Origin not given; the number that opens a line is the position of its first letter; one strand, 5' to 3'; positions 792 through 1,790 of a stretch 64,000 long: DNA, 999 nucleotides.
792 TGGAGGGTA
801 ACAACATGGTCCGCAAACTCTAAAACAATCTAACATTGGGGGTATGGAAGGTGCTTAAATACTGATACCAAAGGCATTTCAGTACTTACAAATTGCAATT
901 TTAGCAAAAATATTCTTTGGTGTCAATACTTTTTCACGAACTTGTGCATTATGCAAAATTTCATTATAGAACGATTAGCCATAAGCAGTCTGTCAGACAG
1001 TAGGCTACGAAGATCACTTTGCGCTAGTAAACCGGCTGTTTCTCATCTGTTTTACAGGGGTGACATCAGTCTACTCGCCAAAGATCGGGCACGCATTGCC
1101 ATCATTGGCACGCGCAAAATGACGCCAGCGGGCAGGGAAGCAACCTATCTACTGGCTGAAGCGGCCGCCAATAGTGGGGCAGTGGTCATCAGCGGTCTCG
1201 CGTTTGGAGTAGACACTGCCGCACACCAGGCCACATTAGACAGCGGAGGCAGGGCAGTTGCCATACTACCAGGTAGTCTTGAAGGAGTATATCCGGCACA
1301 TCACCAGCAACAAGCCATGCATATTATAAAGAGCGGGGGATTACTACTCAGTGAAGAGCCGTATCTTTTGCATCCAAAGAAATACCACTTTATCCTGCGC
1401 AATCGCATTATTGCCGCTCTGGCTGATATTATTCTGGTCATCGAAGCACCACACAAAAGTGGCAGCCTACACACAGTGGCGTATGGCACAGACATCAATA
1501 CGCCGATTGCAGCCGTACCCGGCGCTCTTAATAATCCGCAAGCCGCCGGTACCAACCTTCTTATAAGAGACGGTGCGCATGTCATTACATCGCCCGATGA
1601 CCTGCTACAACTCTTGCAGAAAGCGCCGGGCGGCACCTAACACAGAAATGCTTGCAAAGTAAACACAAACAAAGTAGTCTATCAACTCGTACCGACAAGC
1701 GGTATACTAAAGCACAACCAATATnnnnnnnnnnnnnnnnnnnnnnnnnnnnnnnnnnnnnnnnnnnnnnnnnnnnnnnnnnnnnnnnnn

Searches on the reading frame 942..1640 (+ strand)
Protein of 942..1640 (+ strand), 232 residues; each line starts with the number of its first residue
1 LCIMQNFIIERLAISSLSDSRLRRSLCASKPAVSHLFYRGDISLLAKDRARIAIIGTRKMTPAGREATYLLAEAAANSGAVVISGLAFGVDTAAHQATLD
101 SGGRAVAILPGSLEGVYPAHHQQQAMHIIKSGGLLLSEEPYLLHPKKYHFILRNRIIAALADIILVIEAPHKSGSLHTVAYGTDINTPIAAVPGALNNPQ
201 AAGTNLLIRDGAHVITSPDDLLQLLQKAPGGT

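Call 13: search_protein_families(library=pfam, proteins=[window:942-1640:+], max_evalue=0.1)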
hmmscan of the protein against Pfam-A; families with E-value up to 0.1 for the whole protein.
window:942-1640:+ (232 aa): 2 families
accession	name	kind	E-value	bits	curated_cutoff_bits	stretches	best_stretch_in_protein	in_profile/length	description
PF02481.21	DNA_processg_A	-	8.6e-59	198.7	29.6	1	34-216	29-211/212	DNA recombination-mediator protein A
PF18306.6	LDcluster4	-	1.3e-07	31.8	26.3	1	51-112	3-65/151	SLOG cluster4 family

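Call 74: find_homologous_proteins(query=window:942-1640:+, max_evalue=1e-10)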
Query window:942-1640:+ (232 aa): 768 proteins with E <= 1e-10 among 2878 candidates; the best 120 are listed.
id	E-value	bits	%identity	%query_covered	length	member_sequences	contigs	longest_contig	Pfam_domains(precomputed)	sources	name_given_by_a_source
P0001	7.1e-142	488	100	99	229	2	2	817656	PF02481.22,PF18306.7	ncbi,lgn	-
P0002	6.7e-116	404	85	99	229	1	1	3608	PF02481.22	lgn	-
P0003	1.4e-101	357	72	99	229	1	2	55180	PF02481.22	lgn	-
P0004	8.6e-47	178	48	80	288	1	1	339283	PF02481.22,PF18306.7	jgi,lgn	jgi:DNA processing protein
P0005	5.4e-46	175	43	96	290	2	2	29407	PF02481.22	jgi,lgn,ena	-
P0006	8.6e-46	174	44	94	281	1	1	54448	PF02481.22,PF18306.7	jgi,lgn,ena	-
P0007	1.2e-45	174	42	89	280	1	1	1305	PF02481.22,PF17782.8,PF18306.7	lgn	-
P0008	1.9e-44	170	42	97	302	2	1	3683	PF02481.22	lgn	-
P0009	4.0e-44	169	45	89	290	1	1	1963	PF02481.22,PF17782.8,PF18306.7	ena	-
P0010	6.7e-43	165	44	88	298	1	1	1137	PF02481.22,PF17782.8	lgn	-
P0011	1.6e-42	164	44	83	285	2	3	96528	PF02481.22,PF18306.7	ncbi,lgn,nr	ncbi:DNA-protecting protein DprA [Candidatus Saccharibacteria bacterium]|nr:DNA-protecting protein D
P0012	3.3e-42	163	46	88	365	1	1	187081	PF02481.22,PF17782.8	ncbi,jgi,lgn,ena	ncbi:MAG: DNA-processing protein DprA [Patescibacteria group bacterium]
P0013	7.4e-42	162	48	82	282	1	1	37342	PF02481.22,PF17782.8,PF18306.7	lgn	-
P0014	8.4e-40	155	51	84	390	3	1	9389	PF02481.22,PF17782.8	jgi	jgi:DNA processing protein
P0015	8.6e-40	155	46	82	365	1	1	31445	PF02481.22,PF17782.8,PF18306.7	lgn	-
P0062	3.2e-35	140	42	88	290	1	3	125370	PF02481.22,PF17782.8,PF18306.7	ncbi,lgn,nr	ncbi:DNA-protecting protein DprA [Candidatus Uhrbacteria bacterium]|nr:DNA-protecting protein DprA [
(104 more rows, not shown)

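Call 77: find_encoding_contigs(protein=P0001, flank=10000, max_places=3)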
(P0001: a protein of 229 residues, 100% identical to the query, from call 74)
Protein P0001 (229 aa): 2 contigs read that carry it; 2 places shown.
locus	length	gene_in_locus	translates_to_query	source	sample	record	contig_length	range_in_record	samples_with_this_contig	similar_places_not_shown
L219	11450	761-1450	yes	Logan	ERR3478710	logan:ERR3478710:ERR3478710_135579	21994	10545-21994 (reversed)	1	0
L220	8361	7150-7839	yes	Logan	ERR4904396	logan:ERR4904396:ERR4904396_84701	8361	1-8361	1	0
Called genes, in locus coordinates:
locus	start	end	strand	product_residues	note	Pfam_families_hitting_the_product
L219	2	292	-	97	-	?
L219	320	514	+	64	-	-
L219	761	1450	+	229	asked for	PF02481:DNA_processg_A, PF18306:LDcluster4 (weak)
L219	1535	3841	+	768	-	PF01751:Toprim, PF01131:Topoisom_bac, PF13368:Toprim_C_rpt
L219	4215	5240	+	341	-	PF04545:Sigma70_r4, PF05066:HARE-HTH (faint)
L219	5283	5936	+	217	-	-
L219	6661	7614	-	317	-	-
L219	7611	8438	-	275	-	PF04101:Glyco_tran_28_C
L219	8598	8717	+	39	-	-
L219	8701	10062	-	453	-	PF01098:FTSW_RODA_SPOVE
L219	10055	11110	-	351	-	PF00953:Glycos_transf_4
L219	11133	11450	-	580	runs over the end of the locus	PF03717:PBP_dimer, PF00905:Transpeptidase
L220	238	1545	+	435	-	PF00989:PAS, PF13188:PAS_8 (weak), PF08448:PAS_4 (weak), PF13426:PAS_9, PF00512:HisKA, PF02518:HATPase_c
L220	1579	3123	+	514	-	PF00072:Response_reg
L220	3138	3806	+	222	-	PF01479:S4 (weak), PF00849:PseudoU_synth_2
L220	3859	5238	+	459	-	PF00005:ABC_tran (faint), PF00009:GTP_EFTU (weak), PF01926:MMR_HSR1, PF02421:FeoB_N, PF00009:GTP_EFTU (weak), PF01926:MMR_HSR1, PF02421:FeoB_N, PF14714:KH_dom-like, +6 more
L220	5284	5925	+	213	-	PF01195:Pept_tRNA_hydro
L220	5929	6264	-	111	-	-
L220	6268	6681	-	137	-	-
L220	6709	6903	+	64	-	-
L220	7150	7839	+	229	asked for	PF02481:DNA_processg_A, PF18306:LDcluster4 (weak)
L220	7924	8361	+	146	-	?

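Call 78: find_encoding_contigs(protein=P0011, flank=4000, max_places=2)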
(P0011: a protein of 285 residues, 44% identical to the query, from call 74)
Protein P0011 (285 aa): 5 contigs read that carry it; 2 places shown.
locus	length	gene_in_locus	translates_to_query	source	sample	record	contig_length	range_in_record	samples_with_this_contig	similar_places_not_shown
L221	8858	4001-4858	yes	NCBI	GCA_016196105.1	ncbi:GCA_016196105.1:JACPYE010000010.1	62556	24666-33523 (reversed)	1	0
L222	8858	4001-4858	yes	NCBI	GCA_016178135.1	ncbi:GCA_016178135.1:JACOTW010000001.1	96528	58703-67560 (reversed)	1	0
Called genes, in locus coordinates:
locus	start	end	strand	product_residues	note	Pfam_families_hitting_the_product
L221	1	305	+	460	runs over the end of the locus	PF00072:Response_reg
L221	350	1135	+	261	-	PF00849:PseudoU_synth_2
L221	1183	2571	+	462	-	PF00009:GTP_EFTU, PF01926:MMR_HSR1, PF02421:FeoB_N, PF04548:AIG1, PF00009:GTP_EFTU (weak), PF01926:MMR_HSR1, PF02421:FeoB_N, PF14714:KH_dom-like, +7 more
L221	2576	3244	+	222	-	PF01195:Pept_tRNA_hydro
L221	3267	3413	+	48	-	-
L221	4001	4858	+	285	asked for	PF02481:DNA_processg_A, PF18306:LDcluster4 (faint)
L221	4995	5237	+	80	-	-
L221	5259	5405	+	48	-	-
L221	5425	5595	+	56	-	-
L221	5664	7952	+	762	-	PF01751:Toprim, PF01131:Topoisom_bac, PF13368:Toprim_C_rpt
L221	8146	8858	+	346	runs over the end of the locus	PF04545:Sigma70_r4, PF05066:HARE-HTH (faint)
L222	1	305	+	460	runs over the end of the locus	PF00072:Response_reg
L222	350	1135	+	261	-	PF00849:PseudoU_synth_2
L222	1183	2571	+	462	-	PF00009:GTP_EFTU, PF01926:MMR_HSR1, PF02421:FeoB_N, PF04548:AIG1, PF00009:GTP_EFTU (weak), PF01926:MMR_HSR1, PF02421:FeoB_N, PF14714:KH_dom-like, +7 more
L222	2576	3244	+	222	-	PF01195:Pept_tRNA_hydro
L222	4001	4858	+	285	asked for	PF02481:DNA_processg_A, PF18306:LDcluster4 (faint)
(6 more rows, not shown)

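Call 79: find_encoding_contigs(protein=P0012, flank=4000, max_places=1)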
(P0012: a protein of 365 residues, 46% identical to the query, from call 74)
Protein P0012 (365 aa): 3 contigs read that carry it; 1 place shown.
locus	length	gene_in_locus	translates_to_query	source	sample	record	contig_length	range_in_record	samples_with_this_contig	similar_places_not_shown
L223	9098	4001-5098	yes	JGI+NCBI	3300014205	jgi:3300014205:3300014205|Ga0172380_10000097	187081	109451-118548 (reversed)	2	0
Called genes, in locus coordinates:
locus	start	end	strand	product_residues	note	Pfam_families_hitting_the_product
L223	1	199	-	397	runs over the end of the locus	PF02784:Orn_Arg_deC_N, PF00278:Orn_DAP_Arg_deC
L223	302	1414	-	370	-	-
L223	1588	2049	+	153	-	-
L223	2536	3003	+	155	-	-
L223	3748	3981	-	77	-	-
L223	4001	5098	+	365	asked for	PF02481:DNA_processg_A, PF17782:WHD_DprA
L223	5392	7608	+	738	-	PF01751:Toprim, PF01131:Topoisom_bac, PF01396:Zn_ribbon_Top1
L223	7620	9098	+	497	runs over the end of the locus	PF13328:HD_4, PF01966:HD, PF04607:RelA_SpoT, PF02824:TGS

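Call 80: find_encoding_contigs(protein=P0062, flank=4000, max_places=1)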
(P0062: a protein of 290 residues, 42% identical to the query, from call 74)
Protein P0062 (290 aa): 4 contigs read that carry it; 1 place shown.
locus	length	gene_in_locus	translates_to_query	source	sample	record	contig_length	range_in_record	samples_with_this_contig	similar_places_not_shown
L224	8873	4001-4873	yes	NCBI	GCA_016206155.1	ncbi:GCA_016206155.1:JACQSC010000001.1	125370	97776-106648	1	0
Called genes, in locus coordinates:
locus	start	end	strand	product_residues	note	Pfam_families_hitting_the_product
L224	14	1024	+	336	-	PF01073:3Beta_HSD, PF01370:Epimerase, PF02719:Polysacc_synt_2, PF04321:RmlD_sub_bind, PF16363:GDP_Man_Dehyd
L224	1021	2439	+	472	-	PF00005:ABC_tran (faint), PF01926:MMR_HSR1, PF02421:FeoB_N, PF00009:GTP_EFTU, PF01926:MMR_HSR1, PF02421:FeoB_N, PF04548:AIG1, PF14714:KH_dom-like, +5 more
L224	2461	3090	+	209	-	PF01195:Pept_tRNA_hydro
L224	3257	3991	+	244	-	PF00696:AA_kinase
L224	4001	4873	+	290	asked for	PF02481:DNA_processg_A, PF18306:LDcluster4 (faint), PF17782:WHD_DprA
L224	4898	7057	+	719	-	PF01751:Toprim, PF01131:Topoisom_bac, PF01396:Zn_ribbon_Top1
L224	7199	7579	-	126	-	PF01850:PIN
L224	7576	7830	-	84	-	PF04014:MazE_antitoxin (weak)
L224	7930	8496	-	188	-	PF02777:Sod_Fe_C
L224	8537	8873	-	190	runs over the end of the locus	PF08534:Redoxin, PF00578:AhpC-TSA, PF10417:1-cysPrx_C (faint)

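Call 81: find_encoding_contigs(protein=P0004, flank=4000, max_places=1)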
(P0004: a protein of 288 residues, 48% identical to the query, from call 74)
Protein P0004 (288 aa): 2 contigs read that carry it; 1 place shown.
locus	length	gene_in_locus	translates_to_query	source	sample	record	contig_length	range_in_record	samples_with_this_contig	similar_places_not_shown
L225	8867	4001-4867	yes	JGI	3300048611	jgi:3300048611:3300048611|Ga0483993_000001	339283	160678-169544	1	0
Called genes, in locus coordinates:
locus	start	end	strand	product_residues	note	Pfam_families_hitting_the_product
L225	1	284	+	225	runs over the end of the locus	PF01479:S4, PF00849:PseudoU_synth_2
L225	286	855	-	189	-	-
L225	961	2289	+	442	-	PF00009:GTP_EFTU (faint), PF00071:Ras (faint), PF01926:MMR_HSR1, PF02421:FeoB_N, PF04548:AIG1 (weak), PF01926:MMR_HSR1, PF02421:FeoB_N, PF14714:KH_dom-like, +3 more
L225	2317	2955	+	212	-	PF01195:Pept_tRNA_hydro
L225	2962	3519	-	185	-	-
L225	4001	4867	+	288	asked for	PF02481:DNA_processg_A, PF18306:LDcluster4 (faint)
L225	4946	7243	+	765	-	PF01751:Toprim, PF01131:Topoisom_bac, PF13368:Toprim_C_rpt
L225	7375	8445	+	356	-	PF05066:HARE-HTH (faint), PF04545:Sigma70_r4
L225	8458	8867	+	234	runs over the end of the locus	-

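Call 88: search_protein_families(library=padloc, proteins=[L220:5929-6264:-], max_evalue=0.01)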
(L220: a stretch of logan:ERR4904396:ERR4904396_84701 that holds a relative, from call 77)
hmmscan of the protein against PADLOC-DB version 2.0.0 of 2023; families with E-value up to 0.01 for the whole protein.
L220:5929-6264:- (111 aa): 0 families

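Call 89: search_protein_families(library=phrogs, proteins=[L220:5929-6264:-], max_evalue=0.01)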
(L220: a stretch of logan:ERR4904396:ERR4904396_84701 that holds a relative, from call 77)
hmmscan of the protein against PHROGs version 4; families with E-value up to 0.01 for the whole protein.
L220:5929-6264:- (111 aa): 0 families
